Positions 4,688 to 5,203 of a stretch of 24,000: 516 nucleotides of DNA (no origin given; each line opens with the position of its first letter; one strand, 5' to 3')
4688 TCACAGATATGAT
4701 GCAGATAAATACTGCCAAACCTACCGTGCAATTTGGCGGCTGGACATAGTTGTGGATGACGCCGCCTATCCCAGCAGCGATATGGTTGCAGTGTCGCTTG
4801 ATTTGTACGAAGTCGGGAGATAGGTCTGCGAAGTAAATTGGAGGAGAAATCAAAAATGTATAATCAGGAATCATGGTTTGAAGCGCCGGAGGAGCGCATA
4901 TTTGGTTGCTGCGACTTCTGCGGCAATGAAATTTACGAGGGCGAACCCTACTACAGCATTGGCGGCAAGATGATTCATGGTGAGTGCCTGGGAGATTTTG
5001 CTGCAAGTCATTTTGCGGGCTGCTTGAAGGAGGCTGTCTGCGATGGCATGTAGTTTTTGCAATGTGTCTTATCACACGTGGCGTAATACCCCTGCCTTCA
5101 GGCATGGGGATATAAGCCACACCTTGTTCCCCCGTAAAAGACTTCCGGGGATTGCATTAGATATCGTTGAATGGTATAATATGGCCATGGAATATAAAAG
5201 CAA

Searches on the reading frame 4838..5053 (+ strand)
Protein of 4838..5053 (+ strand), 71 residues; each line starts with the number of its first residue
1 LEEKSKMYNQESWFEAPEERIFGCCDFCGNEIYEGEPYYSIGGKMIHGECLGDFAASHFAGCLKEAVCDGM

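Call 7: search_protein_families(library=pfam, max_evalue=1, proteins=[window:4838-5053:+])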
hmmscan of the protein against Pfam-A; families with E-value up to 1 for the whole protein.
window:4838-5053:+ (71 aa): 2 families
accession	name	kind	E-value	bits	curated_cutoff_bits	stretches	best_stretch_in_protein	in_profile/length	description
PF09943.14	DUF2175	-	0.003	18.2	25.1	1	25-59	5-39/98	Uncharacterized protein conserved in archaea (DUF2175)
PF08394.17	Arc_trans_TRASH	-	0.05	14.2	27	1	25-38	3-15/43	Archaeal TRASH domain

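Call 8: search_protein_families(library=phrogs, max_evalue=1, proteins=[window:4838-5053:+])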
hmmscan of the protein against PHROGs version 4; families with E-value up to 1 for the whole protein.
window:4838-5053:+ (71 aa): 4 families
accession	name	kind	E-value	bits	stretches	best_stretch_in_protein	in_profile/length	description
phrog_4331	-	unknown function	1.5e-09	38.8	1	13-59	17-61/68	-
phrog_10625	-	unknown function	3.3e-08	34.6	1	13-55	12-54/59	-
phrog_33578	-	unknown function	0.047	15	1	12-56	16-61/72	-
phrog_17207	-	unknown function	0.21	13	1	25-59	27-63/71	-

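Call 61: search_protein_families(library=padloc, max_evalue=1, proteins=[window:4838-5050:+])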
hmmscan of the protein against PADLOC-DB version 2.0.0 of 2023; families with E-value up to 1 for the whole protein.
window:4838-5050:+ (71 aa): 0 families

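Call 62: search_protein_families(library=ncbifam, max_evalue=1, proteins=[window:4838-5050:+])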
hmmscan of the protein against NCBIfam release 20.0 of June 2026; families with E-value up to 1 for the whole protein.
window:4838-5050:+ (71 aa): 0 families
